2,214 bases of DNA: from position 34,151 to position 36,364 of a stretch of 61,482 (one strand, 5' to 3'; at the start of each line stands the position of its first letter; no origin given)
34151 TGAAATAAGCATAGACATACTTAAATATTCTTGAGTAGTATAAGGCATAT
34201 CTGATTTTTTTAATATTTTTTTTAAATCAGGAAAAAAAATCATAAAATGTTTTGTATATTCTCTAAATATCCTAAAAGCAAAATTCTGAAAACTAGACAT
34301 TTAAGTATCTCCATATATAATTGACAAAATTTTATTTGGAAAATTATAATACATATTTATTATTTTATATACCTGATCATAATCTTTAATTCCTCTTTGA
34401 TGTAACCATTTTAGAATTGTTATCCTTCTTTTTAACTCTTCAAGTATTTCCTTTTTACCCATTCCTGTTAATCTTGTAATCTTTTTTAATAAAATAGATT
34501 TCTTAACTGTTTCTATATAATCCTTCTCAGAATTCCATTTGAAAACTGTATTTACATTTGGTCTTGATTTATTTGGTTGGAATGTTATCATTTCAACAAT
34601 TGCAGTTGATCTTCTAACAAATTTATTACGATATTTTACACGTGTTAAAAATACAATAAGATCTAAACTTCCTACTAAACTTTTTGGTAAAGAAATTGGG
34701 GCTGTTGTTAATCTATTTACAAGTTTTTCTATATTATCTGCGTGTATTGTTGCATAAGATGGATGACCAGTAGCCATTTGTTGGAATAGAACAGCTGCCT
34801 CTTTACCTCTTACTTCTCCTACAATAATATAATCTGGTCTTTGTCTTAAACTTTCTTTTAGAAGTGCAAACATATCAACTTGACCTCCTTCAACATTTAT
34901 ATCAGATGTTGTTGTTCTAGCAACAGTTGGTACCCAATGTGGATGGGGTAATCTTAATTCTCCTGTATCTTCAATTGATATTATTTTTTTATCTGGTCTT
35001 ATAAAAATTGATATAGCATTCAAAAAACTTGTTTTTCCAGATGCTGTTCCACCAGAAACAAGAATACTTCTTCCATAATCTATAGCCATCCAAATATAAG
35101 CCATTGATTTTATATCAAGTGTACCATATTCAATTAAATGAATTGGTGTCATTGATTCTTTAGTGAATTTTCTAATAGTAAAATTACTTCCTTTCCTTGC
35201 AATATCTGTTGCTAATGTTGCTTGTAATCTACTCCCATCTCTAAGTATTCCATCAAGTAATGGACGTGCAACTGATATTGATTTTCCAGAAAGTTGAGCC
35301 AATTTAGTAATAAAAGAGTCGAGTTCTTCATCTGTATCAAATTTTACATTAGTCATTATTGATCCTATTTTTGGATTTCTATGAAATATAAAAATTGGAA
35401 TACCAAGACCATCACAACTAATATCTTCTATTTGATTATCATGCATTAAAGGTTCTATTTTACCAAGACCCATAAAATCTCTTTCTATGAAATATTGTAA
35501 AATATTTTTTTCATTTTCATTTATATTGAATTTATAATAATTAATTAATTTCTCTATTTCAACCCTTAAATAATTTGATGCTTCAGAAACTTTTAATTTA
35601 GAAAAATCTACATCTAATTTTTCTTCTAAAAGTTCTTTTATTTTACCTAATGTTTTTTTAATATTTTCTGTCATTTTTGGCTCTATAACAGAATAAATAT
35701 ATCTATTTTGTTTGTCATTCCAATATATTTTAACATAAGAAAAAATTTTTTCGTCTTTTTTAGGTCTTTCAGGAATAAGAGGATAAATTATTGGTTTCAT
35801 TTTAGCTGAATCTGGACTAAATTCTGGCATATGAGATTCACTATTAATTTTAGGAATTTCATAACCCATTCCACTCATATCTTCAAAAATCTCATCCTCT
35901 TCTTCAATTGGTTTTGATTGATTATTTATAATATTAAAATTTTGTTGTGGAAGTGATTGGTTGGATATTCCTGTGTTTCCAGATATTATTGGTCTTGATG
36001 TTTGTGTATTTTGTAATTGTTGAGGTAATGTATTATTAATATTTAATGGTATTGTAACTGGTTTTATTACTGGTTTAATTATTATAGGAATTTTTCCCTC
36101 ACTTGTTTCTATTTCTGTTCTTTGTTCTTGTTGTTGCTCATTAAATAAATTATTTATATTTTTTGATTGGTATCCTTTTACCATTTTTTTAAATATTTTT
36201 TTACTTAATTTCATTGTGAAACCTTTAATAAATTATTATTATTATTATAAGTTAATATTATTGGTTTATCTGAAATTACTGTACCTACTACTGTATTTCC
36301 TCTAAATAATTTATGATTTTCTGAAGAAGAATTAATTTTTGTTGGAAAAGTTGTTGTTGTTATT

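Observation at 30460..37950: Compact nine-gene type IV pilus operon with four KGQ prepilins and a split TadB/TadC-like platform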

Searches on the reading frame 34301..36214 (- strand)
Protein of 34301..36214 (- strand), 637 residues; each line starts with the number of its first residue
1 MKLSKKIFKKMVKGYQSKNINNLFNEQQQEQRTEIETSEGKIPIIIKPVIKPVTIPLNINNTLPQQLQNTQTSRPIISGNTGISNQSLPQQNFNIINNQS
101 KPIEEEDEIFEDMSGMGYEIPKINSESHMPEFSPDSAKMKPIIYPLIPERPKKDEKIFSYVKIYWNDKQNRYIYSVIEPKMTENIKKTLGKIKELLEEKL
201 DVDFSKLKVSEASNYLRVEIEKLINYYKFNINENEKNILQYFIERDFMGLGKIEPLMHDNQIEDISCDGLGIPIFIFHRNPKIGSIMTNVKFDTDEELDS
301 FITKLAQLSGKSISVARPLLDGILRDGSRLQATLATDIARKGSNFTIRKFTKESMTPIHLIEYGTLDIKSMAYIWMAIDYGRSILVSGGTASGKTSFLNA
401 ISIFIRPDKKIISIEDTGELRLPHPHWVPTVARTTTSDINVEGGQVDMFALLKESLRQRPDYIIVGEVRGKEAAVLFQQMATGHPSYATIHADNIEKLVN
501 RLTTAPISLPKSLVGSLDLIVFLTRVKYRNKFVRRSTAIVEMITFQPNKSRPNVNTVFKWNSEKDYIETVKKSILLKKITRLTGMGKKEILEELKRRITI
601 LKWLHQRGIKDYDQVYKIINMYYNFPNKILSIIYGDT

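Call 3: search_protein_families(library=pfam, proteins=[window:34301-36214:-], max_evalue=1)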
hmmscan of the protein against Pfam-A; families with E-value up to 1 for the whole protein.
window:34301-36214:- (637 aa): 6 families
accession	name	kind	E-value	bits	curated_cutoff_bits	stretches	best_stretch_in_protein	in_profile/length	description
PF00437.27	T2SSE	-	8.3e-31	107.4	24.9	1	289-525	37-279/370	Type II/IV secretion system protein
PF23989.1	PilB3_C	-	1.3e-06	28.9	27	1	572-627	9-64/83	PilB3-like, C-terminal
PF13555.12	AAA_29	-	0.0094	16.1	27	1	378-410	19-51/61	P-loop containing region of AAA domain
PF00005.33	ABC_tran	-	0.11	13.5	25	1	376-416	6-46/137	ABC transporter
PF06414.18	Zeta_toxin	-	0.17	11.8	22.3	1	383-428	18-62/199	Zeta toxin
PF12681.13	Glyoxalase_2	-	0.71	10.3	30.1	1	182-247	8-72/118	Glyoxalase-like domain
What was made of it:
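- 34301..36214 (-): Assembly ATPase (637 aa) of the AfGspE/PilB3-like archaeal Clade 2 type. It has a low-complexity N-terminal extension of about 150 aa. T2SSE scores 107 bits and PilB3_C 28.9 bits (call 3).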

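Call 4: search_protein_families(library=ncbifam, proteins=[window:34301-36214:-], max_evalue=1)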
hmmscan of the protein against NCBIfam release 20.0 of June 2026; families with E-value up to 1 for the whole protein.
window:34301-36214:- (637 aa): 24 families
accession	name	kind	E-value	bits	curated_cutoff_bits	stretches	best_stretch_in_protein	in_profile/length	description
NF058587.1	archaellum_moto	equivalog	3.7e-121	405.5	550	1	154-623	37-518/527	archaellum flagellar ATPase motor FlaI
NF053672.1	bindosome_BasE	exception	3.9e-56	190.8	1000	1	161-624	51-509/512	bindosome assembly system ATPase subunit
TIGR03819.1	heli_sec_ATPase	hypoth_equivalog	5.6e-48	163.9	373.15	1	241-503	43-298/340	TadA family conjugal transfer-associated ATPase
TIGR02788.1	VirB11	equivalog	2.8e-35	121.9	249.95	2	372-503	135-263/308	P-type DNA transfer ATPase VirB11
TIGR02782.1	TrbB_P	equivalog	6.9e-33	114.2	304.55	1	295-544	51-295/303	P-type conjugative transfer ATPase TrbB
NF010469.0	PRK13894.1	subfamily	7.5e-31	107.6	508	1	283-504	52-266/320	conjugal transfer ATPase TrbB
NF010475.0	PRK13900.1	equivalog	1.9e-24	86.4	389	1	372-502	151-279/333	type IV secretion system ATPase VirB11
NF010407.0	PRK13833.1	subfamily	3e-23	82.8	499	1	303-534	67-295/323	conjugal transfer protein TrbB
NF041000.1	ATPase_ComGA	equivalog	5e-17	61.8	300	1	384-508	131-248/267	competence type IV pilus ATPase ComGA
NF010425.0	PRK13851.1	equivalog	5.8e-17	61.6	461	1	372-496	153-274/344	type IV secretion system protein VirB11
TIGR02538.1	type_IV_pilB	equivalog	5.4e-12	45.1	675.65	1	384-520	319-446/564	type IV-A pilus assembly ATPase PilB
TIGR01420.1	pilT_fam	subfamily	7.9e-12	45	319.1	1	384-503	125-240/343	PilT/PilU family type 4a pilus ATPase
NF007755.0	PRK10436.1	equivalog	1.9e-11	43.3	617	1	331-523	170-352/465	type II secretion system protein GspE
TIGR02533.1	type_II_gspE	equivalog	2.3e-11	43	630.25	1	384-504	246-358/486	type II secretion system ATPase GspE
TIGR02525.1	plasmid_TraJ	equivalog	3.3e-10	39.5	368.3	1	385-512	153-280/372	plasmid transfer ATPase TraJ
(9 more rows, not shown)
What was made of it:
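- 34301..36214 (-): The NCBIfam FlaI model gives 405 bits, below its 550 cutoff (call 4).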

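Call 9: find_related_loci(query=window:34301-36214:-, collection=genome_contigs, flank=8000)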
Query window:34301-36214:- (637 aa) in genome_contigs; peptide patterns used: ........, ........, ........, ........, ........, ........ (x = any residue, [..] = any of these).
14 stretches matched a pattern, but none encodes a relative of the query by tblastn (E <= 1e-3).
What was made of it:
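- Tried and rejected: The genome_contigs scan with the single ATPase found nothing (call 9).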

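Call 10: find_homologous_proteins(query=window:34301-36214:-, max_evalue=1e-20)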
Query window:34301-36214:- (637 aa): 7931 proteins with E <= 1e-20 among 8000 candidates; the best 120 are listed.
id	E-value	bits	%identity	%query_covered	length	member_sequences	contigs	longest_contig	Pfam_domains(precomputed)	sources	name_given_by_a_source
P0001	0.0e+0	1414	100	100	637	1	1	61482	PF23989.1,PF00437.27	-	-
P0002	1.4e-264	897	62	100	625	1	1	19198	PF00437.27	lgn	-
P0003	1.1e-263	894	62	100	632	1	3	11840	PF00437.27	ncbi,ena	-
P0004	1.8e-253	861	61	100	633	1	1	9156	PF23989.1,PF00437.27,PF27713.1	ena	-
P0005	3.6e-253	860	60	100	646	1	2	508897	PF00437.27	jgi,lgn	jgi:flagellar protein FlaI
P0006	1.5e-252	858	61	100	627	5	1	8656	PF00437.27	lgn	-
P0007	1.3e-249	848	60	100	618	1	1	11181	PF00437.27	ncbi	-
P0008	9.5e-249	845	60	100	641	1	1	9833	PF23989.1,PF00437.27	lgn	-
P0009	1.0e-247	842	58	100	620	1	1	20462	PF00437.27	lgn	-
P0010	1.9e-247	841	59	100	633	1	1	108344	PF23989.1,PF00437.27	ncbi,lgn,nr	ncbi:MAG: type II/IV secretion system ATPase subunit [Candidatus Aenigmarchaeota archaeon]|nr:type I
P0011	1.2e-245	835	58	100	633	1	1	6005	PF23989.1,PF00437.27,PF27713.1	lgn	-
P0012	4.5e-244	830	69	81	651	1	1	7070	PF00437.27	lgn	-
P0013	1.2e-228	779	55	99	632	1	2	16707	PF00437.27,PF27713.1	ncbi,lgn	-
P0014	4.0e-228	777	66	82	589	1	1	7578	PF00437.27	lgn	-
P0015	9.4e-228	776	66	82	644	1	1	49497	PF00437.27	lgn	-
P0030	6.3e-217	740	53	99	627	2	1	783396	PF00437.27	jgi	-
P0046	7.4e-214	730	64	77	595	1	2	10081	PF23989.1,PF00437.27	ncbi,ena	-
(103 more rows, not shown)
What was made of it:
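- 34301..36214 (-): There are 7931 homologues at E<=1e-20, the best at 62% identity, and the named ones are Aenigmatarchaeota (call 10).
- JGI names many of the homologues 'flagellar protein FlaI' (call 10).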

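Call 11: find_encoding_contigs(protein=P0010, flank=7000, max_places=2)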
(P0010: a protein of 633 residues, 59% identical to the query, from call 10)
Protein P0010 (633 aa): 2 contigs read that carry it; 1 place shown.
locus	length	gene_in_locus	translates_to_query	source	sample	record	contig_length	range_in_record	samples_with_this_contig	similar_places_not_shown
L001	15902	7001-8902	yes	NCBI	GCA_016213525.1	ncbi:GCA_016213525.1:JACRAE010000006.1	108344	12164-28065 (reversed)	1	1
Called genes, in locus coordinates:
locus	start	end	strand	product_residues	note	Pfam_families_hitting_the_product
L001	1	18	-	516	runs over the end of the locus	PF01921:tRNA-synt_1f, PF09334:tRNA-synt_1g (weak), PF01406:tRNA-synt_1e (weak)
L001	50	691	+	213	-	PF01300:Sua5_yciO_yrdC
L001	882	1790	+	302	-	PF26553:PDDEXK_19, PF01381:HTH_3, PF13560:HTH_31 (weak)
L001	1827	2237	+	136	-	-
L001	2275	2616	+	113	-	-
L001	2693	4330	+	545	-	PF00118:Cpn60_TCP1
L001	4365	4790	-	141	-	PF00293:NUDIX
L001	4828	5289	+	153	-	-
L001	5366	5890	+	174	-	-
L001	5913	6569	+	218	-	-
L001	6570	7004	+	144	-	-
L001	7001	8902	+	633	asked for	PF00437:T2SSE, PF23989:PilB3_C (weak)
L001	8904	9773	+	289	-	PF00482:T2SSF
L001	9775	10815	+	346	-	PF00482:T2SSF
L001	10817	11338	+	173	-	-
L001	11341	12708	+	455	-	-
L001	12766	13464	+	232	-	-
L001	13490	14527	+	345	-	PF01137:RTC, PF05189:RTC_insert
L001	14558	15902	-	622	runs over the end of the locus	PF17214:KH_TffA, PF07650:KH_2 (faint), PF00753:Lactamase_B, PF16661:Lactamase_B_6, PF23023:Anti-Pycsar_Apyc1 (weak), PF10996:Beta-Casp, PF07521:RMMBL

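Call 12: find_encoding_contigs(protein=P0005, flank=7000, max_places=2)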
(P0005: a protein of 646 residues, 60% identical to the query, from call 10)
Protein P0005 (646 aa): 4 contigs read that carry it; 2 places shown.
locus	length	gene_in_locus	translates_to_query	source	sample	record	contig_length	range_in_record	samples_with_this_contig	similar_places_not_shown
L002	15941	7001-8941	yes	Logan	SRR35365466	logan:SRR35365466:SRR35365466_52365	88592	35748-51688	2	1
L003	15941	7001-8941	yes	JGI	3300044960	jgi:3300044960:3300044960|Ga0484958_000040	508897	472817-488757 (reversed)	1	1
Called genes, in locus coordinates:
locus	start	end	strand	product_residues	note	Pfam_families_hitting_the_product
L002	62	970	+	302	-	PF26553:PDDEXK_19, PF01381:HTH_3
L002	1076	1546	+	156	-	-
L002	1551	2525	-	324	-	PF01699:Na_Ca_ex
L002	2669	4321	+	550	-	PF00118:Cpn60_TCP1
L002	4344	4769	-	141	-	PF00293:NUDIX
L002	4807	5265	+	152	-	-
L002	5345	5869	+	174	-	-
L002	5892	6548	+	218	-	-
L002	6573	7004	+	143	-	-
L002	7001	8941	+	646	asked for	PF00437:T2SSE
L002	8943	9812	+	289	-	PF00482:T2SSF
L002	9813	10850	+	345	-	PF00482:T2SSF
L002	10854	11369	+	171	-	-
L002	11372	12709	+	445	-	-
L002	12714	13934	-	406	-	PF07992:Pyr_redox_2, PF13454:NAD_binding_9 (faint), PF00070:Pyr_redox, PF22366:NDH2_C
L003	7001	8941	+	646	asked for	PF00437:T2SSE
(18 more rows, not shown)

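Call 13: find_encoding_contigs(protein=P0002, flank=7000, max_places=2)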
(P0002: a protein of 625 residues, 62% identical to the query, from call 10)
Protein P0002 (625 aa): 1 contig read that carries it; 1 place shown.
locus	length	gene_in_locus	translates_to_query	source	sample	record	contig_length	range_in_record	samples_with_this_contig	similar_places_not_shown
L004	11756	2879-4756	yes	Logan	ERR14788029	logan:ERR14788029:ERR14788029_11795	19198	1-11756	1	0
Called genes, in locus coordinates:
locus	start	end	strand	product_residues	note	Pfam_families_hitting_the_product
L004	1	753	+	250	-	?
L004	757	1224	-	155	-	PF00293:NUDIX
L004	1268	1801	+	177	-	-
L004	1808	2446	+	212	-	-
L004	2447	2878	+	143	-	-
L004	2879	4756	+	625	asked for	PF00437:T2SSE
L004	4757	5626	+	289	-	PF00482:T2SSF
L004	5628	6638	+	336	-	PF00482:T2SSF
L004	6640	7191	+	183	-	PF23958:DUF7287 (weak)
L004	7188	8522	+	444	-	-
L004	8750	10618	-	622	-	PF17214:KH_TffA, PF07650:KH_2 (weak), PF00753:Lactamase_B, PF16661:Lactamase_B_6, PF23023:Anti-Pycsar_Apyc1, PF10996:Beta-Casp, PF07521:RMMBL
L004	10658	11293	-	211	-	PF00227:Proteasome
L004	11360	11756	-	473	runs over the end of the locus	PF00587:tRNA-synt_2b, PF03129:HGTP_anticodon, PF09180:ProRS-C_1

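Call 19: search_solved_structures(query=window:34301-36214:-, max_evalue=1e-10)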
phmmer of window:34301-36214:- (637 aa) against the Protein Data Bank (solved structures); distinct sequences matched with E-value up to 1e-10: 9.
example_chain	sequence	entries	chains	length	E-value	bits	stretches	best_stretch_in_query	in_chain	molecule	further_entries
2oap_1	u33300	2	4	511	4.8e-111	375.3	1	158-628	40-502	Type II secretion system protein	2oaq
4ii7_A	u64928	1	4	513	6e-78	266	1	173-617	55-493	FlaI ATPase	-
4ihq_A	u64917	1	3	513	3.8e-77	263.4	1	173-617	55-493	FlaI ATPase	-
8rkd_E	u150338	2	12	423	3.8e-44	154.4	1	204-543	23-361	Pilus assembly ATPase CpaF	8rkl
8rjf_A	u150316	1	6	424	3.8e-44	154.4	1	204-543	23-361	Pilus assembly ATPase CpaF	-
9e24_A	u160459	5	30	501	5.9e-44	153.7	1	204-543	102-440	CpaF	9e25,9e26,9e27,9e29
6bge_A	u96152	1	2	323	6e-18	67.9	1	309-504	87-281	VirB11-like protein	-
1g6o_A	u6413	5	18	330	6.3e-18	67.8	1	309-504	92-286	CAG-ALPHA | virB11 homolog | Cag-alfa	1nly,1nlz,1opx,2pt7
2gza_A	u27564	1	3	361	3.3e-15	58.8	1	327-504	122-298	Type IV secretion system protein VirB11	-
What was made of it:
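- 34301..36214 (-): PDB matches are 2OAP 375 bits, FlaI 266 and CpaF 154 (call 19).
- Closest known: Bacterial Tad/Flp. Same: CpaF is a detectable homologue (154 bits, call 19).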

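Call 21: find_encoding_contigs(protein=P0046, flank=7000, max_places=2)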
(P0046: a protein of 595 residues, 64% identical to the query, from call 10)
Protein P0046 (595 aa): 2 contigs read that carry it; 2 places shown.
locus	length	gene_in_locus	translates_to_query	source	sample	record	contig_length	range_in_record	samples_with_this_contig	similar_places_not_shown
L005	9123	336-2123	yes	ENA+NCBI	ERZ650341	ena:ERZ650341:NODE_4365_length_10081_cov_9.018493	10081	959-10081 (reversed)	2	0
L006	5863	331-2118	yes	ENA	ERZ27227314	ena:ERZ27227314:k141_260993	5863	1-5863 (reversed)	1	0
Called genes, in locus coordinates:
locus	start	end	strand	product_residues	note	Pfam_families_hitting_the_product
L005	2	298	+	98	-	?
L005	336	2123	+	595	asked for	PF00437:T2SSE, PF23989:PilB3_C (weak)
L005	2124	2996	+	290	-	PF00482:T2SSF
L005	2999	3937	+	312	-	PF00482:T2SSF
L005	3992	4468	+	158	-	-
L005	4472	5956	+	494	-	-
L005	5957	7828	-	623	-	PF17214:KH_TffA, PF00753:Lactamase_B, PF16661:Lactamase_B_6, PF23023:Anti-Pycsar_Apyc1 (weak), PF12706:Lactamase_B_2, PF10996:Beta-Casp, PF07521:RMMBL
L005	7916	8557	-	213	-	PF00227:Proteasome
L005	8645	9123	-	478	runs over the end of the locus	?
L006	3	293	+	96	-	?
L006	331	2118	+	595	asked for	PF00437:T2SSE, PF23989:PilB3_C (weak)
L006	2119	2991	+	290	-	PF00482:T2SSF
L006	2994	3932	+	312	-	PF00482:T2SSF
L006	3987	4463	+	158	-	-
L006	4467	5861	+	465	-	?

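Call 22: find_encoding_contigs(protein=P0030, flank=7000, max_places=1)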
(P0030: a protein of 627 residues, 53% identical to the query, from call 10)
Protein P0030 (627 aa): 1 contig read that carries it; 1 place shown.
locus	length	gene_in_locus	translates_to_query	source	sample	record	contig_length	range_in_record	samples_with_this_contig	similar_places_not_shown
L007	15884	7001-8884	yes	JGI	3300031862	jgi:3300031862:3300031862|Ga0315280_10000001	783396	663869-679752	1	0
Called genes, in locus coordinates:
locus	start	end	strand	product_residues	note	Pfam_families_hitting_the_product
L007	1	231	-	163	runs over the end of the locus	PF00293:NUDIX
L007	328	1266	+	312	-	PF26553:PDDEXK_19, PF01381:HTH_3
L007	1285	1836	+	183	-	PF13302:Acetyltransf_3 (weak), PF13420:Acetyltransf_4, PF13673:Acetyltransf_10, PF00583:Acetyltransf_1, PF13508:Acetyltransf_7, PF08445:FR47 (weak)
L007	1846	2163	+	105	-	PF01035:DNA_binding_1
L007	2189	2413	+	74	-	-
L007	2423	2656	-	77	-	-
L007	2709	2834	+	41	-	-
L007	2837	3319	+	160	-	-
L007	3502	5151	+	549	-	PF00118:Cpn60_TCP1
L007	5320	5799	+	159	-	-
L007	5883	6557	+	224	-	-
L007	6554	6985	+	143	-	-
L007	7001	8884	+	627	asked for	PF00437:T2SSE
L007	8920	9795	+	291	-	PF00482:T2SSF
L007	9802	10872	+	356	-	PF00482:T2SSF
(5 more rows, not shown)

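Call 31: find_related_loci(query=A2, collection=genome_contigs, flank=8000)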
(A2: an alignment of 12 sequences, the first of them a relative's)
Query A2 (637 aa) in genome_contigs; peptide patterns used: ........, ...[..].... (x = any residue, [..] = any of these).
600 stretches matched a pattern (row limit reached: there are more); 473 encode a relative of the query (tblastn E <= 1e-3); the best 80 are kept; 80 distinct loci.
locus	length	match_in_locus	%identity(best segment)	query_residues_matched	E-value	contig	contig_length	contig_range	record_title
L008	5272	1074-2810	56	69-636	0e+0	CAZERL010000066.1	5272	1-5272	MAG TPA_asm: uncultured archaeon isolate SRP178908_co1_104 genome assembly, contig: NODE_14142_length_5272_cov_11.237301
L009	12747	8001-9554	61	117-633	0e+0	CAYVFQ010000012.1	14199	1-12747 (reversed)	MAG TPA_asm: uncultured archaeon isolate SRP323688_co1_52 genome assembly, contig: NODE_6710_length_14199_cov_5.821126,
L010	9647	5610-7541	52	1-636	0e+0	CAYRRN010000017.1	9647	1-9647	MAG TPA_asm: uncultured archaeon isolate binchicken_co71_176 genome assembly, contig: NODE_3136_length_9647_cov_6.994579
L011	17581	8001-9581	59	112-637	0e+0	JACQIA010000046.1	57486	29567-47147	MAG: Candidatus Aenigmatarchaeota archaeon isolate NC_groundwater_1113_Ag_S-0.1um_37_102 S_p1_S3_coassembly_k141_1001767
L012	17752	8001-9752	53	3-633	0e+0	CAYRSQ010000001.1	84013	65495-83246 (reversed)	MAG TPA_asm: uncultured archaeon isolate SRP178699_co1_573 genome assembly, contig: NODE_193_length_84013_cov_6.455430,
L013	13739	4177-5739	60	117-636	0e+0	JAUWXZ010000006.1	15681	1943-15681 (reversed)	MAG: Candidatus Aenigmatarchaeota archaeon isolate CSMAG_2697 CSMAG_2697_k141_2483823_length_15681_cov_7.0000, whole gen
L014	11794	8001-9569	59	117-635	0e+0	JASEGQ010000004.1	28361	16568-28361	MAG: Candidatus Aenigmatarchaeota archaeon isolate Yes49-38 NODE_4_length_28361_cov_6.211785, whole genome shotgun seque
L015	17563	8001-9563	59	128-635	0e+0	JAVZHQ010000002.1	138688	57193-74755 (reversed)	MAG: Candidatus Aenigmatarchaeota archaeon isolate DRTY-6_201808_bins_93 DRTY-6_201808_bins_93_scaffold_2, whole genome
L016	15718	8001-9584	59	121-635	0e+0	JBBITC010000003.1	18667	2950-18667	MAG: Candidatus Aenigmatarchaeota archaeon isolate STF170223_bin_388 NODE_727_length_18667_cov_5.204868, whole genome sh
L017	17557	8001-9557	59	128-635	0e+0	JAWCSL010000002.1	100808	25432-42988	MAG: Candidatus Aenigmatarchaeota archaeon isolate JZ-2_202101_bins_119 JZ-2_202101_bins_119_scaffold_2, whole genome sh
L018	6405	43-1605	59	128-635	0e+0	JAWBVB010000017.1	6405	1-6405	MAG: Candidatus Aenigmatarchaeota archaeon isolate JZ-1_201803_bins_101 JZ-1_201803_bins_101_scaffold_17, whole genome s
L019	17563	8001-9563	58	117-636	0e+0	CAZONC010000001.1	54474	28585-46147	MAG TPA_asm: uncultured archaeon isolate SRP104967_co1_72 genome assembly, contig: NODE_159_length_54474_cov_14.698304,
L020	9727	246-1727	59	143-637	0e+0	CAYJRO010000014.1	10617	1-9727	MAG TPA_asm: uncultured archaeon isolate ERP125453_co1_124 genome assembly, contig: NODE_7257_length_10617_cov_4.860254,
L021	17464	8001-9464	60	144-633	0e+0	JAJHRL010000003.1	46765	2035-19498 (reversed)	MAG: Candidatus Aenigmatarchaeota archaeon isolate Bin S16 scaffold_123_c1, whole genome shotgun sequence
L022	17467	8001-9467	61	144-633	0e+0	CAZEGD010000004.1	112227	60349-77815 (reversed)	MAG TPA_asm: uncultured archaeon isolate binchicken_co100_354 genome assembly, contig: NODE_157_length_112227_cov_7.8181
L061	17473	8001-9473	52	142-633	1e-170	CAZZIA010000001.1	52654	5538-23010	MAG TPA_asm: uncultured archaeon isolate binchicken_co387_65 genome assembly, contig: NODE_245_length_52654_cov_6.212666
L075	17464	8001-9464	51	142-630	2e-166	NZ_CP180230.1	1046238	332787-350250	Candidatus Nanosalina sp. VS9-1 chromosome, complete genome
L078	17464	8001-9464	49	142-630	1e-165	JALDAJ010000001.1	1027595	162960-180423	MAG: Candidatus Nanohalarchaeota archaeon isolate NHA25 k141_89014_length_1027595_cov_20.6981, whole genome shotgun sequ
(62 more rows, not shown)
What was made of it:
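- Tried and rejected: A repeat with a 12-sequence alignment succeeded (call 31).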

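Call 36: search_protein_families(library=ncbifam, proteins=[L001:5366-5890:+, L001:4828-5289:+], max_evalue=0.1)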
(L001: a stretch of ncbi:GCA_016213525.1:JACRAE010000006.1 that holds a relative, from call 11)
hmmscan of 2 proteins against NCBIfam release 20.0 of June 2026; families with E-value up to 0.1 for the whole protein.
L001:5366-5890:+ (174 aa): 4 families
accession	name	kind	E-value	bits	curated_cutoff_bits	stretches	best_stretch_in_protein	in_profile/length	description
NF041499.3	MobP3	subfamily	0.00097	18.8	150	1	41-149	186-290/315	MobP3 family relaxase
NF033930.1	pneumo_PspA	exception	0.02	13.6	850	1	29-161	243-370/659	pneumococcal surface protein A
NF040697.1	VPA1267_fam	equivalog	0.025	14.7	90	0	46-101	87-138/143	VPA1267 family protein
NF041291.1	StbC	equivalog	0.07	13.5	100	0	125-152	21-48/122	plasmid stabilization protein StbC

L001:4828-5289:+ (153 aa): 1 family
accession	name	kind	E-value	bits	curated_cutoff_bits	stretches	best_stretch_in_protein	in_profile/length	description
NF008273.0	PRK11050.1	equivalog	0.095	12.4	153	0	20-54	24-58/156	manganese-binding transcriptional regulator MntR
